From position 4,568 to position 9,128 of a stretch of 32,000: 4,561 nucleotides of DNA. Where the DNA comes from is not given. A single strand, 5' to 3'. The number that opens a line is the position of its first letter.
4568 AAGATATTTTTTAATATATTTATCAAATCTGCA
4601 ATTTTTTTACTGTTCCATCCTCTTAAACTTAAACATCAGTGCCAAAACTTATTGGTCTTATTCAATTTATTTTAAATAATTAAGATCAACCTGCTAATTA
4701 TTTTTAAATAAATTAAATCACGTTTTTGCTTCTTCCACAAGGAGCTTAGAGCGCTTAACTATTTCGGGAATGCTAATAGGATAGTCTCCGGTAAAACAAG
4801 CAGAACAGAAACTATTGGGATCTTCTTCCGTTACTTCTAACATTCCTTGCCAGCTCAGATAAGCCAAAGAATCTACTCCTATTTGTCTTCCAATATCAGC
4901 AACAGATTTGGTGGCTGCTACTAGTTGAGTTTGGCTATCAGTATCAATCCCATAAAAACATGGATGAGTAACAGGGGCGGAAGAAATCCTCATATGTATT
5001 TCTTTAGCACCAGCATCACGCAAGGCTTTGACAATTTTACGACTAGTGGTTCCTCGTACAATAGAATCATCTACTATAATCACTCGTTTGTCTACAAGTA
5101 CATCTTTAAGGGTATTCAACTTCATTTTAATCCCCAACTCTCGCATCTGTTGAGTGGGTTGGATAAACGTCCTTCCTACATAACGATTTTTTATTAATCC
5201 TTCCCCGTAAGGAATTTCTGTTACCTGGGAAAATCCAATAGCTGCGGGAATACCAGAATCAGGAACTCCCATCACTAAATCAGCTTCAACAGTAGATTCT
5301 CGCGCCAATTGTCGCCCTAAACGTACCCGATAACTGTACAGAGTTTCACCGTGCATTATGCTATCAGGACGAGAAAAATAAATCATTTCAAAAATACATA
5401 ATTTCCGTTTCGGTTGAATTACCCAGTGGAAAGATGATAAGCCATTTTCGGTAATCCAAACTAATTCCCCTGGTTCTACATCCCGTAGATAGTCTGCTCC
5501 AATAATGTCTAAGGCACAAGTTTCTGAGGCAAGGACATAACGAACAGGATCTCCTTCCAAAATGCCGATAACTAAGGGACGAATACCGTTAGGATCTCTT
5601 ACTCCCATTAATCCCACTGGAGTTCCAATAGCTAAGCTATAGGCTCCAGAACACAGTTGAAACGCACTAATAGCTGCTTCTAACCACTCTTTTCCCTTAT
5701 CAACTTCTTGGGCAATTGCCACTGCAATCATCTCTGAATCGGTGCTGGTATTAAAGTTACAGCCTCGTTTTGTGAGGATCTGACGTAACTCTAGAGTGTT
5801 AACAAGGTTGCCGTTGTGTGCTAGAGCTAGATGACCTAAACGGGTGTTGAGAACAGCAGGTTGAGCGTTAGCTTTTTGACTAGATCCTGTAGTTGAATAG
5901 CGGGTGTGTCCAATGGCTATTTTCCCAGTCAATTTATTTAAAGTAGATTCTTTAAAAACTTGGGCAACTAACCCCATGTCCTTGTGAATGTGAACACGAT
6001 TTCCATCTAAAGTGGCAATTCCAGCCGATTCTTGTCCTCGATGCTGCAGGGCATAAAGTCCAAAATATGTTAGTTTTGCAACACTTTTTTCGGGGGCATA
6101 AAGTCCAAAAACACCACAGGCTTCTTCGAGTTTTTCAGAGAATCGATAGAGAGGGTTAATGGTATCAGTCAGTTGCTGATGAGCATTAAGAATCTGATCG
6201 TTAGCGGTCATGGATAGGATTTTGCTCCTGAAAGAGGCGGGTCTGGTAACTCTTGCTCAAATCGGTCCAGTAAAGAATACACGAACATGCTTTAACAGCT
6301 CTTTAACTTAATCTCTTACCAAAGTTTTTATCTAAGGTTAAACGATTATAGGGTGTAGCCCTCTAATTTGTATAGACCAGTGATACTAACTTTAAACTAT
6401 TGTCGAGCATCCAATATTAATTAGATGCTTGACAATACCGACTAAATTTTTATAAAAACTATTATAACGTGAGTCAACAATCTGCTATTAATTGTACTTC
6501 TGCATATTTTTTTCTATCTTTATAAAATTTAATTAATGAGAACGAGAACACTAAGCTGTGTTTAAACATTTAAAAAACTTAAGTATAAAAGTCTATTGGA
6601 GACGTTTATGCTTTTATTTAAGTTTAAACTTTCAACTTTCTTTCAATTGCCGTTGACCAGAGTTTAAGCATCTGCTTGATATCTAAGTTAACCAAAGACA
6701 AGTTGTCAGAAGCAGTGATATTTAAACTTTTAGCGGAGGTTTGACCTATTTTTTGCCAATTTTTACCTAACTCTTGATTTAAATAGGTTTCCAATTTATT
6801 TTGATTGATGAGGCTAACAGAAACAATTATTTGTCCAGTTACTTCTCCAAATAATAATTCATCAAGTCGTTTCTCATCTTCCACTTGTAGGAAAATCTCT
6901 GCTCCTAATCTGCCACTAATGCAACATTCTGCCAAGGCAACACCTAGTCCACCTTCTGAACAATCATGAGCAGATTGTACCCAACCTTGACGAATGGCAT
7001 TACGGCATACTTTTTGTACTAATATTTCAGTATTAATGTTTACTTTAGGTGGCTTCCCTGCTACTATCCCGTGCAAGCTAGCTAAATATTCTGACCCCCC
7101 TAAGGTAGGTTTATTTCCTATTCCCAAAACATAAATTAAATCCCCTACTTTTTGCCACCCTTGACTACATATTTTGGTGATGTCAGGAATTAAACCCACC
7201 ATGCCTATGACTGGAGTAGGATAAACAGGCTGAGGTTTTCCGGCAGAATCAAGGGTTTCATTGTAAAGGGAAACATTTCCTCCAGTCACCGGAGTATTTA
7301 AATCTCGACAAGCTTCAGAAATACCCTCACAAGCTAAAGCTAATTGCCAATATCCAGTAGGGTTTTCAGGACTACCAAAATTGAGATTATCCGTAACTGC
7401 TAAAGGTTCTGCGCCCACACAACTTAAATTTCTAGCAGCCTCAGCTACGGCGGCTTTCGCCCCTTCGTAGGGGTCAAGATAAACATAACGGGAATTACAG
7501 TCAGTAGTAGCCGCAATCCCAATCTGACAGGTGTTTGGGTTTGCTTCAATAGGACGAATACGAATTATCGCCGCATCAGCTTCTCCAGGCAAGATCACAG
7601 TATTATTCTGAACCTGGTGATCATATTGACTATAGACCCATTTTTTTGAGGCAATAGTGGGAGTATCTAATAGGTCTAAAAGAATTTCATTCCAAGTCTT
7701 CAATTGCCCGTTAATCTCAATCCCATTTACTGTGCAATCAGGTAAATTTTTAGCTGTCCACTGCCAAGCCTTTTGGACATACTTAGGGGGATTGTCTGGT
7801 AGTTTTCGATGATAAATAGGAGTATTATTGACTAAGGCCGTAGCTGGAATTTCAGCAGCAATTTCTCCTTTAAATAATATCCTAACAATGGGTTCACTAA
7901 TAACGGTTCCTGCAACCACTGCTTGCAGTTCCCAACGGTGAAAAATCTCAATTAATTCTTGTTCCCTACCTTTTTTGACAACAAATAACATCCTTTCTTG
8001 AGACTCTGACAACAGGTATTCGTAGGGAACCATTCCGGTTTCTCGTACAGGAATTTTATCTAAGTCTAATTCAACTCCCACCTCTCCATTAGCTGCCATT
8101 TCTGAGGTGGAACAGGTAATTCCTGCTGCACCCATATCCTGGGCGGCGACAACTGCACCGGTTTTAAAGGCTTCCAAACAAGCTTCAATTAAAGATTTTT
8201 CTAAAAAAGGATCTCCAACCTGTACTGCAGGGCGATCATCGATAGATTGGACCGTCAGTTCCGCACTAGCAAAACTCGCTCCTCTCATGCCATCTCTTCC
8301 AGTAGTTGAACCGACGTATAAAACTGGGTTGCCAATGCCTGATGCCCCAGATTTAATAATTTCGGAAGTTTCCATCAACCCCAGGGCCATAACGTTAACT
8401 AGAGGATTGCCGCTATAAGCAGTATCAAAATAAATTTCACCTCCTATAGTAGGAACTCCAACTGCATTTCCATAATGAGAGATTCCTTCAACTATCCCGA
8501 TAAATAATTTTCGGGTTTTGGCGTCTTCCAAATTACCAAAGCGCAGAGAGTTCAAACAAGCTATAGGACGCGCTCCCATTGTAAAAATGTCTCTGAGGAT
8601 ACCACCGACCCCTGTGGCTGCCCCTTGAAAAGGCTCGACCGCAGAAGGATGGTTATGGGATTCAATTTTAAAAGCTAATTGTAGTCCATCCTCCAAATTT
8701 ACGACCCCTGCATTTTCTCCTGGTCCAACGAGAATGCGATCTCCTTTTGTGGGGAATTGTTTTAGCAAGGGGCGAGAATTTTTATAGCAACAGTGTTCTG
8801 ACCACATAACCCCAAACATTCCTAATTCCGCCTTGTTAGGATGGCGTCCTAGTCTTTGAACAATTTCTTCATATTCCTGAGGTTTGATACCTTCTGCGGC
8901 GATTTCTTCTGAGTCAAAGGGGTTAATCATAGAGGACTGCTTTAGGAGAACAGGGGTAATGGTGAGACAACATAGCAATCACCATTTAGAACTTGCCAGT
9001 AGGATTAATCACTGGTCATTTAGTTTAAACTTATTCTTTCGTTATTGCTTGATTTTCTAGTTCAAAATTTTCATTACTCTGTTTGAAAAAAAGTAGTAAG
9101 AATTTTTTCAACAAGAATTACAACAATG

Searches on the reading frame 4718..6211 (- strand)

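Call 8: search_protein_families(library=ncbifam, proteins=[window:4718-6211:-], max_evalue=0.00001)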
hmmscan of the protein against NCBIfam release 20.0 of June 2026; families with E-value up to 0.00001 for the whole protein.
window:4718-6211:- (497 aa): 9 families
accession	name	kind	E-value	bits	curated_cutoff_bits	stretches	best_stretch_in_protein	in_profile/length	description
TIGR01134.1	purF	equivalog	1.1e-164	549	350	1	32-478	1-432/432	amidophosphoribosyltransferase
NF001484.0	PRK00331.1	subfamily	5.4e-35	120.8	381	1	32-259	2-222/601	isomerizing glutamine--fructose-6-phosphate transaminase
TIGR01135.1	glmS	equivalog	5.5e-34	117.6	418.05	1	32-258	1-220/607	glutamine--fructose-6-phosphate transaminase (isomerizing)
TIGR01536.1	asn_synth_AEB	equivalog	1.3e-13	50.8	267.1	1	32-234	1-166/517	asparagine synthase (glutamine-hydrolyzing)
NF006949.0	PRK09431.1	equivalog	9.7e-08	31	499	1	97-260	43-190/554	asparagine synthase B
NF002620.0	PRK02277.1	subfamily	5e-07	29.6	115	1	304-406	81-173/201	orotate phosphoribosyltransferase-like protein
TIGR03104.1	trio_amidotrans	equivalog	5.7e-07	28.1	570.1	1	95-234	40-165/589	N-acetylglutaminylglutamine amidotransferase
TIGR03108.1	eps_aminotran_1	hypoth_equivalog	8.2e-07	28.1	816.9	1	97-234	43-166/628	XrtA/PEP-CTERM system amidotransferase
NF040646.1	HPT_Archaea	equivalog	2.7e-06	27.1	200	1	302-403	46-143/184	hypoxanthine/guanine phosphoribosyltransferase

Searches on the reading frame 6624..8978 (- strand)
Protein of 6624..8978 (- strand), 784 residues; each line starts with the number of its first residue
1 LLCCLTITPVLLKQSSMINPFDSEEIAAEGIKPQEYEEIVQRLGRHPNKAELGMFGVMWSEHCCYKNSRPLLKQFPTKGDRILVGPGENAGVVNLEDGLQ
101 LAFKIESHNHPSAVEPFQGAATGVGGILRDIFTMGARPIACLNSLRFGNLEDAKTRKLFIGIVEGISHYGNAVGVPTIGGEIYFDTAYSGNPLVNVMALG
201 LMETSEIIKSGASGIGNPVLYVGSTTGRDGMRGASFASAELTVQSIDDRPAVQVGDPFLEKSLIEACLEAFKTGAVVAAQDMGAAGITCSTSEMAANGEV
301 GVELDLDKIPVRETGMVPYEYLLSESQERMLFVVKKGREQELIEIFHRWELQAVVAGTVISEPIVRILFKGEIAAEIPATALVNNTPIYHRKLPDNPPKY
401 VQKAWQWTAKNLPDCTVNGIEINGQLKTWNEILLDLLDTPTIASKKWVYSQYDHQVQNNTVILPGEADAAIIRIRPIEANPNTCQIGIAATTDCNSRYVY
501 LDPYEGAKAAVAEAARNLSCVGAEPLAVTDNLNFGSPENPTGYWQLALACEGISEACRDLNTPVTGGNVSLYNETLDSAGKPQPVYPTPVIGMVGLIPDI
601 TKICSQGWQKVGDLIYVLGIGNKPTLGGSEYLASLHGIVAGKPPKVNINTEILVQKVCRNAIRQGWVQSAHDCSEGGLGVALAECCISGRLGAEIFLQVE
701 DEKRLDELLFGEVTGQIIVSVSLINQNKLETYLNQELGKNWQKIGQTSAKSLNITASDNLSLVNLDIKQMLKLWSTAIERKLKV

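Call 8: search_protein_families(library=ncbifam, proteins=[window:6624-8978:-], max_evalue=0.00001)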
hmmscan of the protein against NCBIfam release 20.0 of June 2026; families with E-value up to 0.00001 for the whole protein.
window:6624-8978:- (784 aa): 14 families
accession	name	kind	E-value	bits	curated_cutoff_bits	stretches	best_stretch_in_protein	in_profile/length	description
NF002290.1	PRK01213.1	equivalog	0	1044.8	648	1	32-781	2-722/723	phosphoribosylformylglycinamidine synthase subunit PurL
TIGR01736.1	FGAM_synth_II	equivalog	3.3e-273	908.3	525.75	1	32-780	2-716/718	phosphoribosylformylglycinamidine synthase subunit PurL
NF010690.0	PRK14090.1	equivalog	1.8e-129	432.8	1047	2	39-385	6-338/601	phosphoribosylformylglycinamidine synthase subunit PurL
NF003672.0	PRK05297.1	equivalog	1e-55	188.9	783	1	100-776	286-984/1290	phosphoribosylformylglycinamidine synthase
TIGR01735.1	FGAM_synt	equivalog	7.8e-48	162.7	1123.05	1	96-775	284-999/1307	phosphoribosylformylglycinamidine synthase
TIGR01857.1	FGAM-synthase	equivalog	6.8e-36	123.3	1057.05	1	97-774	310-938/1239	phosphoribosylformylglycinamidine synthase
TIGR03267.1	methan_mark_2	hypoth_equivalog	5.8e-15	55.2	365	1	80-367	37-303/323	methanogenesis marker 2 protein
TIGR01739.1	tegu_FGAM_synt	hypoth_equivalog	1.4e-14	53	716.1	1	497-781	606-886/1206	herpesvirus tegument protein/v-FGAM-synthase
TIGR01379.1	thiL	equivalog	6.2e-12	45.1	184.15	1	78-343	15-266/320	thiamine-phosphate kinase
TIGR00476.1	selD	equivalog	7.5e-11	41.8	125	1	83-313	41-255/311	selenide, water dikinase SelD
NF004351.0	PRK05731.1-4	equivalog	2e-10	40.3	324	1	78-348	29-283/321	thiamine-phosphate kinase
TIGR04049.1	AIR_rel_sll0787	hypoth_equivalog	3.5e-10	39.5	321.3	1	76-367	32-298/318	sll0787 family AIR synthase-like protein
TIGR00878.1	purM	equivalog_domain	4.8e-06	26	236.35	0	128-223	86-179/332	phosphoribosylformylglycinamidine cyclo-ligase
TIGR02124.1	hypE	equivalog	8.1e-06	25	251.6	0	123-370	69-311/332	hydrogenase expression/formation protein HypE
